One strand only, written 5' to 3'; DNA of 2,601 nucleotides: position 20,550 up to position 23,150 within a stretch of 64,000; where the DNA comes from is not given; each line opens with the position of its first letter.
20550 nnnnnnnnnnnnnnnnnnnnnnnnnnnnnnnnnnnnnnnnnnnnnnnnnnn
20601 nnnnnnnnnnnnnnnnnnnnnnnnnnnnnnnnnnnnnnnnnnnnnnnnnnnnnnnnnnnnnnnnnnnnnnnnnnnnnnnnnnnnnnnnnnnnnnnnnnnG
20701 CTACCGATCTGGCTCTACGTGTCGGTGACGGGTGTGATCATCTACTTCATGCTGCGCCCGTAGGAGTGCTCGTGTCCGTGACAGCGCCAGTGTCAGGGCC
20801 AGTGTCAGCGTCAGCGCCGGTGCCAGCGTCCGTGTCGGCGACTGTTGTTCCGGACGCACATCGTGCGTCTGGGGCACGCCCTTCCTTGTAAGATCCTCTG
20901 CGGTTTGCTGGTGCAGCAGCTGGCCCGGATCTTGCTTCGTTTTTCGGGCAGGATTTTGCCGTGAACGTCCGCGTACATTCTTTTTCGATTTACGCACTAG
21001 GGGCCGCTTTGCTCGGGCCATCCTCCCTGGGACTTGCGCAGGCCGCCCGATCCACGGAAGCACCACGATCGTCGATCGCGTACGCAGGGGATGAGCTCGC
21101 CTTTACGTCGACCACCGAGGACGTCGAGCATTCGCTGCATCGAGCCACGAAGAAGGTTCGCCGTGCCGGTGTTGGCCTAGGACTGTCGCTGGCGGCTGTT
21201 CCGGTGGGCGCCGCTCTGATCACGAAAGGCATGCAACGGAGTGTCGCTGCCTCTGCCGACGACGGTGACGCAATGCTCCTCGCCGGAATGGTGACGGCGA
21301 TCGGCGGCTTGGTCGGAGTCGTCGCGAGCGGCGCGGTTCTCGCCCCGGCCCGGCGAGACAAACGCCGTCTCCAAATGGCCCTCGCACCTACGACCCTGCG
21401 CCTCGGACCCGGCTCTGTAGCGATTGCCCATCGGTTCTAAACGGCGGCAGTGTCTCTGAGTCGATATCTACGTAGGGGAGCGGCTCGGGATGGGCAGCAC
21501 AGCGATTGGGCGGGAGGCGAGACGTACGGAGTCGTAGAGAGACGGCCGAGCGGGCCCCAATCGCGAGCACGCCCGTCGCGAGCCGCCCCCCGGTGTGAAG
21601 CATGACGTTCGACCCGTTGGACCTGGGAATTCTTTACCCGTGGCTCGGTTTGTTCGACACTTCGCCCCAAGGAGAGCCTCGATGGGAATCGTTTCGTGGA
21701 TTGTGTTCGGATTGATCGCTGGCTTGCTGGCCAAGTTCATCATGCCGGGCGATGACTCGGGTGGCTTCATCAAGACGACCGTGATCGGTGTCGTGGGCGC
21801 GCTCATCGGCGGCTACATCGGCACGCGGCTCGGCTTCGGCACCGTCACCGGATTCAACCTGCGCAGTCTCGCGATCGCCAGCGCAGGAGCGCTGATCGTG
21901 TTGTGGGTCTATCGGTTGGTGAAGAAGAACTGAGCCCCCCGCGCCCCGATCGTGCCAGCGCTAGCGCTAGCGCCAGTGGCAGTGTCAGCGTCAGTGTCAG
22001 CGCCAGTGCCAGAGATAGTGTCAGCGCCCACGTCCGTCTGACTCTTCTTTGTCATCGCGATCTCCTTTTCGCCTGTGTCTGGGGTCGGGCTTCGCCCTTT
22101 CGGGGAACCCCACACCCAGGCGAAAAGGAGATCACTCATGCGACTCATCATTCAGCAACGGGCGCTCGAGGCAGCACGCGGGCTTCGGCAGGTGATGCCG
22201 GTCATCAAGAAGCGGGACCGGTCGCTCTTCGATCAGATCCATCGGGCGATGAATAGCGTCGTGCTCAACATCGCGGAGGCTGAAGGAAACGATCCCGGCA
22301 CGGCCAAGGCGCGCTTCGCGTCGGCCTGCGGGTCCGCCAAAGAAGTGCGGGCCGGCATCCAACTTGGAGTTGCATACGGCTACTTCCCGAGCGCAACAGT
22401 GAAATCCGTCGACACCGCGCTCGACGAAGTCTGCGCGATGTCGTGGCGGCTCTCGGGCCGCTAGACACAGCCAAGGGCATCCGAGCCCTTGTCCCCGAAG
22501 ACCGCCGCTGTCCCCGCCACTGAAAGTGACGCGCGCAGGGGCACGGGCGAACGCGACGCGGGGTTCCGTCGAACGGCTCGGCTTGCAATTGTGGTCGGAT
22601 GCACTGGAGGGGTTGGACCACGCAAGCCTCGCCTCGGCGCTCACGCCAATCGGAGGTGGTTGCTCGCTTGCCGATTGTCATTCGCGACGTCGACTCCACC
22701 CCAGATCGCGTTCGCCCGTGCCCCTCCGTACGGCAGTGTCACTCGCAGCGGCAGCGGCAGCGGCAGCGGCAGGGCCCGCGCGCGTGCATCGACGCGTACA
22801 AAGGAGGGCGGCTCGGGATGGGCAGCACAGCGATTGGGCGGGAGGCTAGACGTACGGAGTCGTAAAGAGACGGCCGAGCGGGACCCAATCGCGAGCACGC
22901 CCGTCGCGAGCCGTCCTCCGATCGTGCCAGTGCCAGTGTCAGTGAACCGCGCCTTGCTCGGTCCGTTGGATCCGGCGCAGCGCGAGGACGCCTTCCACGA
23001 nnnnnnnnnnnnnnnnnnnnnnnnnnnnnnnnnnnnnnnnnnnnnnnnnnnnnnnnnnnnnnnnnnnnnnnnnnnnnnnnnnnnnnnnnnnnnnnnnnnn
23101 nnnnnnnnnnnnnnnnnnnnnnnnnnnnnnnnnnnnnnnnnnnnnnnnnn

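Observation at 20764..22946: Repeat-saturated 2.2-kb islet between DUF420 and cstA carrying three small accessory-type genes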

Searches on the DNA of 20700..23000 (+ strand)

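Call 21: search_rna_families(source=window, start=20700, end=23000, threshold=evalue, max_evalue=5)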
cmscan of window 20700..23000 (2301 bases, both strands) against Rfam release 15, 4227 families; matches with E-value up to 5: 7.
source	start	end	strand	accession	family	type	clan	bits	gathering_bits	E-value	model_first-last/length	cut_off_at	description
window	22778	22940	+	RF04119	MIR1858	Gene; miRNA;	-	19.7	137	3.5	1-197/197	no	MIR1858 microRNA precursor family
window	21339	21363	-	RF01082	SBWMV1_UPD-PKh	Cis-reg;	-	19.4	32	1.6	1-25/25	no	Pseudoknot of upstream pseudoknot domain (UPD) of the 3'UTR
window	22512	22755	+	RF04119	MIR1858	Gene; miRNA;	-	19.3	137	4.4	1-197/197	no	MIR1858 microRNA precursor family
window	21142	21216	+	RF01170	snoU61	Gene; snRNA; snoRNA; CD-box;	CL00067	18.6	55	1.1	1-84/84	no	Small nucleolar RNA U61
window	21064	21126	-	RF01688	Actino-pnp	Cis-reg;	-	17.8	47.7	2.4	1-63/63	no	Actino-pnp RNA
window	22060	22132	+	RF01019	mir-922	Gene; miRNA;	-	17.4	95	3.7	1-81/81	no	mir-922 microRNA precursor family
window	21183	21266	+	RF01390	isrG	Gene; sRNA;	-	11.1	100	4.4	129-206/279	no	isrG Hfq binding RNA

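Call 79: search_dna_similar(query=window:20764-22946:+, collection=plasmids, mode=distant, max_rows=10)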
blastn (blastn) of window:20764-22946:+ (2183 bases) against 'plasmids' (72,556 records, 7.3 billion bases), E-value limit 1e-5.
Records with a match: 12; places in all: 13; records where one place covers at least 80% of the query: 0.
Best place of each record, by identity: 80-90% 3; 60-80% 9.
By first word of the organism name: Streptomyces 7; Salmonella 2; Aeromonas 1; Enterobacter 1; Yersinia 1.
By predicted mobility (MOB-suite, as given by PLSDB): non-mobilizable 12.
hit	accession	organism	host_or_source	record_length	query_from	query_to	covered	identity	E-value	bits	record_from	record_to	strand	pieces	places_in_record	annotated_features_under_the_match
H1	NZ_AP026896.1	Aeromonas caviae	Microbe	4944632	919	1148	11%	68.7%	6e-14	89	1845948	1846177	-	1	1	none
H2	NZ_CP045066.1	Enterobacter roggenkampii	Homo sapiens,pure culture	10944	919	1115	9%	69.0%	1e-9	74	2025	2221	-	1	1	GlsB/YeaQ/YmgE family stress response membrane protein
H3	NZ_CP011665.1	Streptomyces sp. Mg1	-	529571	919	1060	7%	74.6%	4e-16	95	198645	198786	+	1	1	GlsB/YeaQ/YmgE family stress response membrane protein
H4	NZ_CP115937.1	Streptomyces goshikiensis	microorganism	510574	919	1060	7%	74.6%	4e-16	95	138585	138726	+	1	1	GlsB/YeaQ/YmgE family stress response membrane protein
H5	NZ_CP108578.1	Streptomyces goshikiensis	-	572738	919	1060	7%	74.6%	4e-16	95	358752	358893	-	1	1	GlsB/YeaQ/YmgE family stress response membrane protein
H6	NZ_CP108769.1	Streptomyces goshikiensis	-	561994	919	1060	7%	74.6%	4e-16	95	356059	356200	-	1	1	GlsB/YeaQ/YmgE family stress response membrane protein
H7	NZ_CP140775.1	Streptomyces goshikiensis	cell culture,soil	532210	919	1060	7%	73.9%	2e-14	91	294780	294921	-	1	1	GlsB/YeaQ/YmgE family stress response membrane protein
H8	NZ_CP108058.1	Streptomyces goshikiensis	-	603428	919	1060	7%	73.9%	2e-14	91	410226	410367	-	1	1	GlsB/YeaQ/YmgE family stress response membrane protein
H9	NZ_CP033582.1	Streptomyces sp. ADI95-16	-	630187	919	1060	7%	73.2%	2e-13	86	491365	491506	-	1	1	GlsB/YeaQ/YmgE family stress response membrane protein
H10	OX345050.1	Salmonella enterica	Gallus gallus,Hen feces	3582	1189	1249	3%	82.0%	8e-6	62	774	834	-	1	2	none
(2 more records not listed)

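Call 80: search_dna_similar(query=window:20764-22946:+, collection=phages, mode=distant, max_rows=10)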
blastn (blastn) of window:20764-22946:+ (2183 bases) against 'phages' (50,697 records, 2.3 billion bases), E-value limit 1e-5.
No match.

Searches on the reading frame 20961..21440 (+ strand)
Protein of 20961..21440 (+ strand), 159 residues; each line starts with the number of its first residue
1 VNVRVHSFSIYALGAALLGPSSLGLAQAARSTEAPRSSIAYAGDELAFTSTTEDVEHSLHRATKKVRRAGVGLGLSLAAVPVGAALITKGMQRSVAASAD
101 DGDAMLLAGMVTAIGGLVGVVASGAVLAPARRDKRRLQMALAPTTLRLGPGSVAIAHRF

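Call 8: search_protein_families(library=pfam, proteins=[window:20961-21440:+], max_evalue=0.01)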
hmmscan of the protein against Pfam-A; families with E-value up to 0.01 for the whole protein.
window:20961-21440:+ (159 aa): 0 families

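Call 47: search_protein_representatives(protein=window:20961-21440:+)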
Query: 159 residues. Proteins with E-value up to 0.001 (for the whole library): 23; up to 1e-10: 6; up to 1e-30: 2. The best 23 are listed.
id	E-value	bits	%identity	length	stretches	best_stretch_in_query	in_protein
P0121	5.6e-90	314.9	100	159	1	1-159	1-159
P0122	1.3e-35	138.8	55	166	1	1-159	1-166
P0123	8.9e-22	94.0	45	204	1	10-159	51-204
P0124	1.4e-16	77.1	78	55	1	105-159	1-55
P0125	7.9e-16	74.7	39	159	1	15-159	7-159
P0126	1.1e-11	61.3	42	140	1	6-123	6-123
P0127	9.6e-09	51.7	38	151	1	43-159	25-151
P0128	2.2e-08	50.6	31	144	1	6-141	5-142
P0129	3.9e-08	49.8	32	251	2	40-138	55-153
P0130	4.2e-07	46.4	36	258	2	56-139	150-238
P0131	6.9e-07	45.7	32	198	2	66-141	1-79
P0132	6.6e-06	42.5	33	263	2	59-145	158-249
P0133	8.1e-06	42.3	39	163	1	55-159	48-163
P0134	2.1e-05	40.9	34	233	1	34-159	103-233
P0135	2.1e-05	40.9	36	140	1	62-154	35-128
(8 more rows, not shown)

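Call 48: find_encoding_contigs(protein=window:20961-21440:+, flank=3000, max_places=4)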
Protein window:20961-21440:+ (159 aa): no gene with exactly this product is on record in the collection.

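Call 49: search_protein_families(library=ncbifam, proteins=[window:20961-21440:+], max_evalue=0.01)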
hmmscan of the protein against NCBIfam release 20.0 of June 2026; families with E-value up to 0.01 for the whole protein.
window:20961-21440:+ (159 aa): 0 families

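Call 71: find_homologous_proteins(query=window:20961-21440:+, max_evalue=0.001)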
Query window:20961-21440:+ (159 aa): 3 proteins with E <= 0.001 among 1274 candidates.
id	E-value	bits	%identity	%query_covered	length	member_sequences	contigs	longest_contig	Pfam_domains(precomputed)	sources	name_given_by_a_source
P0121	1.8e-89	315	100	100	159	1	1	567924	-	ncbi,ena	-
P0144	2.8e-48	181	67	90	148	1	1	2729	-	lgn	-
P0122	4.0e-35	139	52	100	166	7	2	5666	-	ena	-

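Call 72: find_encoding_contigs(protein=P0121, flank=4000, max_places=2)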
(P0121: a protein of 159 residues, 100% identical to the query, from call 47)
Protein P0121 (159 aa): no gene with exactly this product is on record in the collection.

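Call 73: find_encoding_contigs(protein=P0122, flank=4000, max_places=2)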
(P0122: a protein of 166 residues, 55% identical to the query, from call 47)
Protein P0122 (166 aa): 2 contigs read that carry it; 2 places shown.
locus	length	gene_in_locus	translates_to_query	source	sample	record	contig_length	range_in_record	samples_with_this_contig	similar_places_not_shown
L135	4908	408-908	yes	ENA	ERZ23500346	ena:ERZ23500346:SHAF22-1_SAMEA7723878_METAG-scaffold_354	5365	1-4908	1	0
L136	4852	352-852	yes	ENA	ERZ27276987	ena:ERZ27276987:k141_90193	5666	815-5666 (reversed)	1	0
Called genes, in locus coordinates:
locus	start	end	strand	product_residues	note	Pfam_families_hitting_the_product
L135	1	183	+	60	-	?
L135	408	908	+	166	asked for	-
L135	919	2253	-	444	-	PF13549:ATP-grasp_5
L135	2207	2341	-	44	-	-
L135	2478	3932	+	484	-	-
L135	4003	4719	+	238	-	PF13646:HEAT_2 (faint)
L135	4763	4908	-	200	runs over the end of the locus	?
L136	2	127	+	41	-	?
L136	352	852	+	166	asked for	-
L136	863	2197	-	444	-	PF13549:ATP-grasp_5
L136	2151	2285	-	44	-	-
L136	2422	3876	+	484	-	-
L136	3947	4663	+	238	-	PF13646:HEAT_2 (faint)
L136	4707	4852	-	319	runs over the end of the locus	?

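Call 74: find_encoding_contigs(protein=P0144, flank=4000, max_places=1)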
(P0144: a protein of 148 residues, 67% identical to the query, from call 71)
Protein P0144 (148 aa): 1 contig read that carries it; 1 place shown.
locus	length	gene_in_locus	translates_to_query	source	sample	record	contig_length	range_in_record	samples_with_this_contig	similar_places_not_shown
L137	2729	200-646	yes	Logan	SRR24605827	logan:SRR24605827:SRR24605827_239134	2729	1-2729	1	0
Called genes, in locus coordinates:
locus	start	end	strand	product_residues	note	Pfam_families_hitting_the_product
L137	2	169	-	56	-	?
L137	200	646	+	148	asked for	-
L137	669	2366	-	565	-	PF02463:SMC_N, PF13476:AAA_23, PF13555:AAA_29 (faint)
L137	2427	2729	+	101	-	?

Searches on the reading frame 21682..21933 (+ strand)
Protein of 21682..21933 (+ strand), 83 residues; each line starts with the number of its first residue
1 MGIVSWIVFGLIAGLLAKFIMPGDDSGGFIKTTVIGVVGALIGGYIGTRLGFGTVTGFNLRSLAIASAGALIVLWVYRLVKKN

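Call 8: search_protein_families(library=pfam, proteins=[window:21682-21933:+], max_evalue=0.01)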
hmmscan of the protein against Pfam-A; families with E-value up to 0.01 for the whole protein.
window:21682-21933:+ (83 aa): 1 family
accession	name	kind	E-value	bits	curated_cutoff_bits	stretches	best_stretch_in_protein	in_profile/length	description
PF04226.18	Transgly_assoc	-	1.1e-12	48.4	25.3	1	33-82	1-49/49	Transglycosylase associated protein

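Call 49: search_protein_families(library=ncbifam, proteins=[window:21682-21933:+], max_evalue=0.01)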
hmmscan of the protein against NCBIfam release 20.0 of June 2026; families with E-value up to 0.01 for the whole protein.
window:21682-21933:+ (83 aa): 1 family
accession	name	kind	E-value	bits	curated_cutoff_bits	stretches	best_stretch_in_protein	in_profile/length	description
NF007771.0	PRK10457.1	equivalog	9.5e-32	109.4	129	1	1-81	1-81/82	hypothetical protein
